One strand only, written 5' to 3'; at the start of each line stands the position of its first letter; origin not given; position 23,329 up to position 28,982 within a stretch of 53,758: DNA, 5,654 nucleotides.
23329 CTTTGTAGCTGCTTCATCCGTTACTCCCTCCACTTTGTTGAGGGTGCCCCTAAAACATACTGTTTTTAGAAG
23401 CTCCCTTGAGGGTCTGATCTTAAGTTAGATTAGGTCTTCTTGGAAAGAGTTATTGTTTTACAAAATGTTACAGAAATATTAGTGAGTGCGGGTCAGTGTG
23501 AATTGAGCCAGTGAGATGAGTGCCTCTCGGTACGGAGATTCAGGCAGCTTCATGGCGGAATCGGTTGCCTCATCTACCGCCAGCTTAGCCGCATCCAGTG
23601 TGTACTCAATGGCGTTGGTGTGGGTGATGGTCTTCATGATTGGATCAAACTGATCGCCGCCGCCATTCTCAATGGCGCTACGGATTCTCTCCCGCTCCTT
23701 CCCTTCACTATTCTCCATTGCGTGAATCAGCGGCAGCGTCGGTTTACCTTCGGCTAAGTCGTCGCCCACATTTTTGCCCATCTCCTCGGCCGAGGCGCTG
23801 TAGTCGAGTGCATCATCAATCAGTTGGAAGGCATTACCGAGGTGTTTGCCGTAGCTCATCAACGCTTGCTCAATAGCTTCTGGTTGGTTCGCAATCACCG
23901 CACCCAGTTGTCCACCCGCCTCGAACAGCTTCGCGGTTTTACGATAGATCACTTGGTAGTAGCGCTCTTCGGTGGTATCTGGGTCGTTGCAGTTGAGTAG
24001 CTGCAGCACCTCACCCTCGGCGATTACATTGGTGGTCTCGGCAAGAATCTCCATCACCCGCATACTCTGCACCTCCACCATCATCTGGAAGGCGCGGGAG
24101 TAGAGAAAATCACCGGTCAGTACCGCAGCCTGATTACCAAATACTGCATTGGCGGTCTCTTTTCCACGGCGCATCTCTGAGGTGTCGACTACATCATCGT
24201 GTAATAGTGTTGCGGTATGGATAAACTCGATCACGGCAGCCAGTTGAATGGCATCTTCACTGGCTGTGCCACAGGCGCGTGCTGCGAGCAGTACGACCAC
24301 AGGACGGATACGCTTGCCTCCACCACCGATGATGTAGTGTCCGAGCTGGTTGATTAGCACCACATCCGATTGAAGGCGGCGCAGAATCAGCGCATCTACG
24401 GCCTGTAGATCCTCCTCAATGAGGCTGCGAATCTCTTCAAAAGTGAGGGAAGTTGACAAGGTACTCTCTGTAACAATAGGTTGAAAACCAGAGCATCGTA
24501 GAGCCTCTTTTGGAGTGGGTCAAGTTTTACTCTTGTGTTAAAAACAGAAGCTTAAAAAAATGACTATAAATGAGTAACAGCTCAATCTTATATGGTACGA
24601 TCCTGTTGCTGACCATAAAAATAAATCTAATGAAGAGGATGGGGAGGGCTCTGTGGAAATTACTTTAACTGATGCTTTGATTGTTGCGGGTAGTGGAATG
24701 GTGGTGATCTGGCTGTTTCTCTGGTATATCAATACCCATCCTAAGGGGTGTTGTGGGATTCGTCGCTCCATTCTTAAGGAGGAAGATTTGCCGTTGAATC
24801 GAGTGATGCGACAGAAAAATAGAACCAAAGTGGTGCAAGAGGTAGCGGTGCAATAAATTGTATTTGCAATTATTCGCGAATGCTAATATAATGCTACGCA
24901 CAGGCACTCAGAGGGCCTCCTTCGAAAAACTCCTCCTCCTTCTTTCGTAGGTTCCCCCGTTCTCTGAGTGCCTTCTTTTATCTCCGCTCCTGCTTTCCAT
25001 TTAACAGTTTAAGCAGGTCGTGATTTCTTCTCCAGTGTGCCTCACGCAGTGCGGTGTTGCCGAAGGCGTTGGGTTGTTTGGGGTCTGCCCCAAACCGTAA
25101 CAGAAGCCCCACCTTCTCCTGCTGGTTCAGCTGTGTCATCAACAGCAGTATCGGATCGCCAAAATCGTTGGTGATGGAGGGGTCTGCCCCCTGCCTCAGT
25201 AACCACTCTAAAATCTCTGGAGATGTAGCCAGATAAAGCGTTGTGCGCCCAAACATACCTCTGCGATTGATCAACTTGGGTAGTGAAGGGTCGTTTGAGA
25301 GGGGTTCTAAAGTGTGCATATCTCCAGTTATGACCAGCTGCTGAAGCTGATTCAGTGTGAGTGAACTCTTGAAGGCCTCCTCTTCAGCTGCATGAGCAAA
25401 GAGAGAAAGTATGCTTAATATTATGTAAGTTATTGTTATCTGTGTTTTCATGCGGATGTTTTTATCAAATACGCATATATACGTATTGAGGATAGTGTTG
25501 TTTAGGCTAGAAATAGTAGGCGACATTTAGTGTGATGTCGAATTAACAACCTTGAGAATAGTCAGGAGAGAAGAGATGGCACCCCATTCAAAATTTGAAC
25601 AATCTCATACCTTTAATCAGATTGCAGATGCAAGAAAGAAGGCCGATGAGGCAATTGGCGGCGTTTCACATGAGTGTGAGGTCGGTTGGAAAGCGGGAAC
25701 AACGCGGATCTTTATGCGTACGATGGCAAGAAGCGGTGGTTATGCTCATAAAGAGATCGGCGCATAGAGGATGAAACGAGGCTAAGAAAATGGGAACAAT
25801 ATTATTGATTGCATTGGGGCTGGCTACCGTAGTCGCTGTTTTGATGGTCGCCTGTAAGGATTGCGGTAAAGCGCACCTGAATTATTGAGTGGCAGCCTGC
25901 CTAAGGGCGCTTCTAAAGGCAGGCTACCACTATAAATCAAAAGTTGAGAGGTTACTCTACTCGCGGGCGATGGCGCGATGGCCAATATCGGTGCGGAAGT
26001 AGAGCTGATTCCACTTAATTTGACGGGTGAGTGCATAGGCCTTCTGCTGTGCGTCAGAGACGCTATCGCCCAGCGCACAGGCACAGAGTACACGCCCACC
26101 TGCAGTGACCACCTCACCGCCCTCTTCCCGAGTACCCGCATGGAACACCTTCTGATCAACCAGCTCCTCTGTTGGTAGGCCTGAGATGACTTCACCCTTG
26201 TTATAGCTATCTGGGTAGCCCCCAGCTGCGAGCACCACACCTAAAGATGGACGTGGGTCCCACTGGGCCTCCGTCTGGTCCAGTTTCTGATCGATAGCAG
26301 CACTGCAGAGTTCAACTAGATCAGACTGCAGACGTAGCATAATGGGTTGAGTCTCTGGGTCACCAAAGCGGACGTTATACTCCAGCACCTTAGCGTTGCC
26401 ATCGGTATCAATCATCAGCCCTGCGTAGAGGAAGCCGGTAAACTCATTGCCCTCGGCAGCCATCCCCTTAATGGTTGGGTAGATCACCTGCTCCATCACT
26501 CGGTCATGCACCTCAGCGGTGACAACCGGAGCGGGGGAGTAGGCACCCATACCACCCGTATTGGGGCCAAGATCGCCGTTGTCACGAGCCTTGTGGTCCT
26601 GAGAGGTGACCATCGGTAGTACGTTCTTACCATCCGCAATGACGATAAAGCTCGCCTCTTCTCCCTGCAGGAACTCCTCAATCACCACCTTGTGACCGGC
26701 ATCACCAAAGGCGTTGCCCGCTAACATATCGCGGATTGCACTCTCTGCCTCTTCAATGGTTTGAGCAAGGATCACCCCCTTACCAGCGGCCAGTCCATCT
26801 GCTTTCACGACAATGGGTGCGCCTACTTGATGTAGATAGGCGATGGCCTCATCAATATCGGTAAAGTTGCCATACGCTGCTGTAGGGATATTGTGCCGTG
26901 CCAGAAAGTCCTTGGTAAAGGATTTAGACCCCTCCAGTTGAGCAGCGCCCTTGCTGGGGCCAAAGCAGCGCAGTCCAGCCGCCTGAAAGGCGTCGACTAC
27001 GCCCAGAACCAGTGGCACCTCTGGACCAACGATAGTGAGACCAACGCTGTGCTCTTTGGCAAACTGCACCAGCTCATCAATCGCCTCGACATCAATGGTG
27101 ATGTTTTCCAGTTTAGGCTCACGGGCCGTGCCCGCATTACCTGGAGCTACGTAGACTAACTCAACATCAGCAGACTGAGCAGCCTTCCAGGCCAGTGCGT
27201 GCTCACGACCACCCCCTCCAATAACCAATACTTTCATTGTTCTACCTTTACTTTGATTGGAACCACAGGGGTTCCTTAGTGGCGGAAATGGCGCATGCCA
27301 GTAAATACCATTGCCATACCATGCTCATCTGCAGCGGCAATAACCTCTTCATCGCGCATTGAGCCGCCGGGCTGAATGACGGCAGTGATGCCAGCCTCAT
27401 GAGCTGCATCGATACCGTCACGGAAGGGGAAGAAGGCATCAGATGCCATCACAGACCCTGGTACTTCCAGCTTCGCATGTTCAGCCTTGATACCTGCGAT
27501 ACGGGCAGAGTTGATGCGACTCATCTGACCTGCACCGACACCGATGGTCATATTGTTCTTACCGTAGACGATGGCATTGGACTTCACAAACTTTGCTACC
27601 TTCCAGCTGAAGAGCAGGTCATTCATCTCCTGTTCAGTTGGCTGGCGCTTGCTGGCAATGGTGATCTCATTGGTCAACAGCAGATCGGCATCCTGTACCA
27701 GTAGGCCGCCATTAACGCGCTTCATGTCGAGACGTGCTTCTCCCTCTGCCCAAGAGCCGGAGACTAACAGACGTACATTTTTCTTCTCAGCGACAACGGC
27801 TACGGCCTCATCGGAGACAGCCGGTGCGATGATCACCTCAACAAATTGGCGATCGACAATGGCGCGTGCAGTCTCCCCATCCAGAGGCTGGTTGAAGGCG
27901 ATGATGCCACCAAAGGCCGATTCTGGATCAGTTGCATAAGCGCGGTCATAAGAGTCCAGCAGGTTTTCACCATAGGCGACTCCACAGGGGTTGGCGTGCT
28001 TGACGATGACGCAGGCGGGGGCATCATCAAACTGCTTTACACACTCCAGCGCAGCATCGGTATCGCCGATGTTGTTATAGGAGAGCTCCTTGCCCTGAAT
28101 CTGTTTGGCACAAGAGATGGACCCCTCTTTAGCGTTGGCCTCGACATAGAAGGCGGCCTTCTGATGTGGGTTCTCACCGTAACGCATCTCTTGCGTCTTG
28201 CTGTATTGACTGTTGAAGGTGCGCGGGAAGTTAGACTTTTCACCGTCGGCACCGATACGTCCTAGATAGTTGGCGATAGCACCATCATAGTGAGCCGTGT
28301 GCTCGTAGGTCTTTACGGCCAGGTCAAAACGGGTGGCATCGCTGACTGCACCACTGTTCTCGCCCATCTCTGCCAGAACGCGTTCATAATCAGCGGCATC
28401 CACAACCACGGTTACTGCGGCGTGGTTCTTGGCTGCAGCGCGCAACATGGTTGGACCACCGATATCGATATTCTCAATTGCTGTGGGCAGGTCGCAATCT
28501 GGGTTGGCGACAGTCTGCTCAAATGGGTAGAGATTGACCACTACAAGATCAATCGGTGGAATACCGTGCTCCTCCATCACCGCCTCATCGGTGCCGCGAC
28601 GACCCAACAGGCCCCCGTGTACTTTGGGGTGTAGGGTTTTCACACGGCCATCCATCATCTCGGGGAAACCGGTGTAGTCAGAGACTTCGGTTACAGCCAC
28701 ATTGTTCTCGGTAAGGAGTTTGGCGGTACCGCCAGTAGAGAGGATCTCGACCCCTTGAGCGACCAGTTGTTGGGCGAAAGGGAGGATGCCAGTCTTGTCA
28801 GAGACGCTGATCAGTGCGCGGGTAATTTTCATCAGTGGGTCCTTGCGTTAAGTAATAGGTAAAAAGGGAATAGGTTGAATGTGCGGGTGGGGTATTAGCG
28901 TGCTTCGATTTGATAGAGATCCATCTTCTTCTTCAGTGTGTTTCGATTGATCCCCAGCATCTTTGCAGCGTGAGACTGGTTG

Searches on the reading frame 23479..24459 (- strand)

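Call 61: search_protein_families(library=pfam, proteins=[window:23479-24459:-], max_evalue=0.00001)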
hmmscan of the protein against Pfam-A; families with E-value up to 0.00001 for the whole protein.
window:23479-24459:- (326 aa): 1 family
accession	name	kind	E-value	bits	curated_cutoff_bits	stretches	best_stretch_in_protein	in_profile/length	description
PF00348.22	polyprenyl_synt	-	5.1e-83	278.6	27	1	35-267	3-238/251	Polyprenyl synthetase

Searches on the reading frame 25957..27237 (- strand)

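Call 61: search_protein_families(library=pfam, proteins=[window:25957-27237:-], max_evalue=0.00001)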
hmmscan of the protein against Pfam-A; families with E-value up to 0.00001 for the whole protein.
window:25957-27237:- (426 aa): 5 families
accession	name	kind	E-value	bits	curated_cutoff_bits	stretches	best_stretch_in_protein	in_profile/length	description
PF01071.24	GARS_A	-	2.6e-79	266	27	1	103-296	1-194/194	Phosphoribosylglycinamide synthetase, ATP-grasp (A) domain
PF02844.21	GARS_N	-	8.5e-39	132.8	29.5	1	1-102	1-100/100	Phosphoribosylglycinamide synthetase, N domain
PF02843.22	GARS_C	-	3.6e-32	111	34.8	1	332-421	2-92/92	Phosphoribosylglycinamide synthetase, C domain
PF02786.22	CPSase_L_D2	-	2.4e-07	30.9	19.8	1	109-252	6-146/211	Carbamoyl-phosphate synthase L chain, ATP binding domain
PF02222.28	ATP-grasp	-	1e-06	29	27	1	111-204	2-91/179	ATP-grasp domain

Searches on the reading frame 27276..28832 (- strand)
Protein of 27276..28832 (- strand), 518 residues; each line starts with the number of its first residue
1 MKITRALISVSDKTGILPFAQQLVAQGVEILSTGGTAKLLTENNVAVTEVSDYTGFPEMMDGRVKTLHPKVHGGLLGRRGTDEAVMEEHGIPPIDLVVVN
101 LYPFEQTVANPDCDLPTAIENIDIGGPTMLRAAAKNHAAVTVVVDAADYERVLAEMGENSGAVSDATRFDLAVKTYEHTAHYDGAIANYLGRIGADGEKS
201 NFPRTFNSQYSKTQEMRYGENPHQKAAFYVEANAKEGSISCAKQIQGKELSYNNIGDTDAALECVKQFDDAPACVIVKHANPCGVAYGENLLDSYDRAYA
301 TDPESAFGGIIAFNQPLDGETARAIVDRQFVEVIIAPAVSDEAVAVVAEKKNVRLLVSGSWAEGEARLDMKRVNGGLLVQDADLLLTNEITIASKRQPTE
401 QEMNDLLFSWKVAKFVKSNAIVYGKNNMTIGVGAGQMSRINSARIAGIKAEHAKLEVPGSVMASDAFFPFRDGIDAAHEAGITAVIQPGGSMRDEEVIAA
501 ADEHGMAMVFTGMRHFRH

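Call 61: search_protein_families(library=pfam, proteins=[window:27276-28832:-], max_evalue=0.00001)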
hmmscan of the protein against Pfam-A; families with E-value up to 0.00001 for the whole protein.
window:27276-28832:- (518 aa): 2 families
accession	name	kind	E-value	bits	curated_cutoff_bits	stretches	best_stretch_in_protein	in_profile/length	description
PF01808.24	AICARFT_IMPCHas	-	5.1e-124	414.2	25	1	133-448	1-310/311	AICARFT/IMPCHase bienzyme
PF02142.27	MGS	-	2.4e-26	92.2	24.1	1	15-128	1-94/94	MGS-like domain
